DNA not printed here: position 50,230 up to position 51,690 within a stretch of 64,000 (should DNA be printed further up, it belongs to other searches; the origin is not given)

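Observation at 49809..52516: Cysteine desulfurase plus PAPS-reductase-family PP-loop enzyme, fused in an operon behind a ThyX-like protein without the RHR motif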

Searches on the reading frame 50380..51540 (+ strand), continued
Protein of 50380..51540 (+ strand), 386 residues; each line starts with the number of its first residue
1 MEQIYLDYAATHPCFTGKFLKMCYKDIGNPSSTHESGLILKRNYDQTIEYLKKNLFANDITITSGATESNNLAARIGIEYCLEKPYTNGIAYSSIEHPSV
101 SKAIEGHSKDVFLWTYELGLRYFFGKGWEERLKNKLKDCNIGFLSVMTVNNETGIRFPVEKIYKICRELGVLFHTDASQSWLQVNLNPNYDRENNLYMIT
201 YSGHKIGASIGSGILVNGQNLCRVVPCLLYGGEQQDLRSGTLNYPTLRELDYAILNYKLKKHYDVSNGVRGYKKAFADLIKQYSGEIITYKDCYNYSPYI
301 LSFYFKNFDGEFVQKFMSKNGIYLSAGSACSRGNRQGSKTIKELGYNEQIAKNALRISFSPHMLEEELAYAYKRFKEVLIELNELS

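Call 86: get_annotated_region(hit=H131, flank=8000)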
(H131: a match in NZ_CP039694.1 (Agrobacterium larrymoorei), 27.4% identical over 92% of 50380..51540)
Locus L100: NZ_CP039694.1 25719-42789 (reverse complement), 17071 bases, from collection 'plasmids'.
description: Agrobacterium larrymoorei strain CFBP5473 plasmid pTiCFBP5473, complete sequence
organism: Agrobacterium larrymoorei (NCBI taxid 160699)
taxonomy: Bacteria; Pseudomonadota; Alphaproteobacteria; Hyphomicrobiales; Rhizobiaceae; Agrobacterium; Agrobacterium larrymoorei
host: -; source: -; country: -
typing (MOB-suite, as given by PLSDB): conjugative; relaxase MOBP,MOBQ; mating-pair formation MPF_T
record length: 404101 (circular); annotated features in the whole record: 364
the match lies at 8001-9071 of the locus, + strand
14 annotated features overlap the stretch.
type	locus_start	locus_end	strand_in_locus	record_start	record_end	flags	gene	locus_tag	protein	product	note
CDS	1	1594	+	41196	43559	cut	-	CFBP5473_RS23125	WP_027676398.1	DEAD/DEAH box helicase family protein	-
CDS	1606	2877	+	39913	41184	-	-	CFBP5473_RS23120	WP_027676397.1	hypothetical protein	-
CDS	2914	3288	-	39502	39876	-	dndE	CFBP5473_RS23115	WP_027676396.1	DNA sulfur modification protein DndE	-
CDS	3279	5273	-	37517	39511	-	dndD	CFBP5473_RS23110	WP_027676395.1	DNA sulfur modification protein DndD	-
CDS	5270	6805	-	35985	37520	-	dndC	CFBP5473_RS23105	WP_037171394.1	DNA phosphorothioation system sulfurtransferase DndC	-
CDS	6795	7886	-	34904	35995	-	dndB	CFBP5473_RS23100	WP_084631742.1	DNA sulfur modification protein DndB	-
CDS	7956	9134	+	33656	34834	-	dndA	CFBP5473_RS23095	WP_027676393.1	cysteine desulfurase DndA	-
CDS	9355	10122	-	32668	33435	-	-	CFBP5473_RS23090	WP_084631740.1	Crp/Fnr family transcriptional regulator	GO:0006355 - regulation of DNA-templated transcription [Evidence IEA]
CDS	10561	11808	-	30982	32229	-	-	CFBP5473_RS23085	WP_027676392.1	SfnB family sulfur acquisition oxidoreductase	GO:0006790 - sulfur compound metabolic process [Evidence IEA]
CDS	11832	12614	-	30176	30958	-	-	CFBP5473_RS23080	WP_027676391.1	ABC transporter ATP-binding protein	-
CDS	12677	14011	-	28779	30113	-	-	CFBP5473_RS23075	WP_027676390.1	ABC transporter substrate-binding protein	-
CDS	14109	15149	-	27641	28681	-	-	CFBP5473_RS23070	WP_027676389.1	branched-chain amino acid ABC transporter permease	GO:0015803 - branched-chain amino acid transport [Evidence IEA]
CDS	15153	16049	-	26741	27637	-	-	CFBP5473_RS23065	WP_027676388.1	branched-chain amino acid ABC transporter permease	-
CDS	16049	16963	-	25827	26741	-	-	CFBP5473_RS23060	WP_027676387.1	ABC transporter ATP-binding protein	-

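Call 96: find_encoding_contigs(protein=P0243, flank=4000, max_places=1)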
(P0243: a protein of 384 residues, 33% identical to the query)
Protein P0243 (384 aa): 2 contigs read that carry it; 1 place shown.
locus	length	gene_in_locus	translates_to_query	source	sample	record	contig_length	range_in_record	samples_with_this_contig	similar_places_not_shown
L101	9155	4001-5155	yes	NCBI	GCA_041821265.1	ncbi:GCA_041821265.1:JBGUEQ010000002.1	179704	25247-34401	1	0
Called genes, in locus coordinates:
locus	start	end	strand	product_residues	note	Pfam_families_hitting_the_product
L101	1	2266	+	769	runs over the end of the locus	PF00027:cNMP_binding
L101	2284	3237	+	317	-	PF06325:PrmA, PF13489:Methyltransf_23 (faint), PF05175:MTS, PF08242:Methyltransf_12 (weak), PF13649:Methyltransf_25 (weak), PF13847:Methyltransf_31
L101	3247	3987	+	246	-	PF20260:PUA_4, PF04452:Methyltrans_RNA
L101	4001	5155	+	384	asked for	PF00266:Aminotran_5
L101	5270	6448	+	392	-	PF22025:ThiI_fer, PF02926:THUMP, PF02568:ThiI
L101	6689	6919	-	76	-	PF00381:PTS-HPr (weak)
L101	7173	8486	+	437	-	PF00919:UPF0004, PF04055:Radical_SAM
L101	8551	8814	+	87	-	PF06135:IreB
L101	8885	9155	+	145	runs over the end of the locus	PF03652:RuvX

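Call 97: find_encoding_contigs(protein=P0280, flank=4000, max_places=1)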
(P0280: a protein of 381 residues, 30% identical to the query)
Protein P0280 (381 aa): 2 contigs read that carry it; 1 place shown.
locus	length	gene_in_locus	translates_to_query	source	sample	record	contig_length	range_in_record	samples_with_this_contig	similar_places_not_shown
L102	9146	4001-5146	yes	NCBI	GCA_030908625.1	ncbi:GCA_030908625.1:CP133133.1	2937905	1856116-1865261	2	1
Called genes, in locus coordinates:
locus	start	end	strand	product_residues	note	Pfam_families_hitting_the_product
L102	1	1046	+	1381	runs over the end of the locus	PF07554:FIVAR (faint), PF16342:DUF4972 (faint), PF02638:GHL10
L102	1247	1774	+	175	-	PF13302:Acetyltransf_3, PF13420:Acetyltransf_4, PF13523:Acetyltransf_8, PF00583:Acetyltransf_1, PF13508:Acetyltransf_7 (weak)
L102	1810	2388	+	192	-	PF00583:Acetyltransf_1 (faint)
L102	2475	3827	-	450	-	PF20769:YPEB_N, PF03413:PepSY (faint), PF14620:YPEB_PepSY1-2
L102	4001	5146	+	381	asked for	PF00155:Aminotran_1_2, PF00266:Aminotran_5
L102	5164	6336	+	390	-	PF22025:ThiI_fer, PF02926:THUMP, PF02568:ThiI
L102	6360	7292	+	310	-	PF04203:Sortase (weak)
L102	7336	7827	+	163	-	PF02464:CinA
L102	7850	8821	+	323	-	PF04203:Sortase (weak)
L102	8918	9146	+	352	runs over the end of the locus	PF04203:Sortase (weak)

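Call 98: find_encoding_contigs(protein=P0313, flank=4000, max_places=1)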
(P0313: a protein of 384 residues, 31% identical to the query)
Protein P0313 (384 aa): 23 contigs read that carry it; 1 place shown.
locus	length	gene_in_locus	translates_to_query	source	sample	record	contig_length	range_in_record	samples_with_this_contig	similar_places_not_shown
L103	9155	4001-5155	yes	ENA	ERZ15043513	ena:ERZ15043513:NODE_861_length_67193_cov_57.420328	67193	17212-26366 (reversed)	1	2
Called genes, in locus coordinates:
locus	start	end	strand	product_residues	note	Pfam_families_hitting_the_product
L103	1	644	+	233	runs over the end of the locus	PF00702:Hydrolase, PF12710:HAD, PF13419:HAD_2, PF13242:Hydrolase_like (weak)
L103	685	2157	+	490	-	PF03976:PPK2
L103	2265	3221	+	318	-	PF06325:PrmA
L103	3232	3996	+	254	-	PF20260:PUA_4, PF04452:Methyltrans_RNA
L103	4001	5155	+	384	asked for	PF00266:Aminotran_5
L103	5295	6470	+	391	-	PF22025:ThiI_fer, PF02926:THUMP, PF02568:ThiI, PF06508:QueC (faint)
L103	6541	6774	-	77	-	PF00381:PTS-HPr (weak)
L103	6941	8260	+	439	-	PF00919:UPF0004, PF04055:Radical_SAM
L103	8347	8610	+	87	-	PF06135:IreB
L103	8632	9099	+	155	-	PF03652:RuvX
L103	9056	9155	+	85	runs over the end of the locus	PF06949:DUF1292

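Call 102: find_encoding_contigs(protein=P0334, flank=3000, max_places=1)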
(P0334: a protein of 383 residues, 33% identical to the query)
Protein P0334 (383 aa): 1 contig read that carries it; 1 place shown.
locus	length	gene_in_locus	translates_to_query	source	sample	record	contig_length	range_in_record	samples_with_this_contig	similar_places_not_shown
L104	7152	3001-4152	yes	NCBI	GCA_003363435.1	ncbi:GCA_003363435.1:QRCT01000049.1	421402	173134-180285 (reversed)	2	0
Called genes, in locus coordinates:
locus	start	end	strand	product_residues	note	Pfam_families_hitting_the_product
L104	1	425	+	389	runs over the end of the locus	PF00226:DnaJ, PF01556:DnaJ_C, PF15777:Anti-TRAP (faint), PF27659:CHP02642 (faint), PF00684:DnaJ_CXXCXGXG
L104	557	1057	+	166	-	-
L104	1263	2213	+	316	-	PF06325:PrmA, PF01135:PCMT (weak), PF05175:MTS, PF08242:Methyltransf_12 (weak), PF13649:Methyltransf_25 (weak), PF13847:Methyltransf_31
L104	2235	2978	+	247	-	PF20260:PUA_4 (faint), PF04452:Methyltrans_RNA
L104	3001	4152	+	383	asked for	PF00266:Aminotran_5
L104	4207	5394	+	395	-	PF22025:ThiI_fer, PF02926:THUMP, PF02568:ThiI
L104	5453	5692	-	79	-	PF00381:PTS-HPr (weak)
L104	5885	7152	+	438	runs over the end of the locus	PF00919:UPF0004, PF04055:Radical_SAM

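Call 103: find_encoding_contigs(protein=P0292, flank=3000, max_places=1)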
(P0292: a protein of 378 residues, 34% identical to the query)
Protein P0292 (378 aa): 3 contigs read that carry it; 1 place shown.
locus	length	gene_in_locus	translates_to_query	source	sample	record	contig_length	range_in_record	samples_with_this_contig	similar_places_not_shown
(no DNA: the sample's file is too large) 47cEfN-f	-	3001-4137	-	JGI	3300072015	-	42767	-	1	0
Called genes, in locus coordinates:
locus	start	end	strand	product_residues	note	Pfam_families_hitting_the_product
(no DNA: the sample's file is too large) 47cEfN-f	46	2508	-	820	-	PF00326:Peptidase_S9 (faint)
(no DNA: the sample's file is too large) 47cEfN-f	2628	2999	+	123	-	-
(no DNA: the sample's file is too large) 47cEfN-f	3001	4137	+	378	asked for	PF00155:Aminotran_1_2, PF00266:Aminotran_5, PF01041:DegT_DnrJ_EryC1 (weak), PF01212:Beta_elim_lyase (weak)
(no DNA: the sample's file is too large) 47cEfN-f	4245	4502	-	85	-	-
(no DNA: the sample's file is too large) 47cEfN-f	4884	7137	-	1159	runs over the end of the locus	-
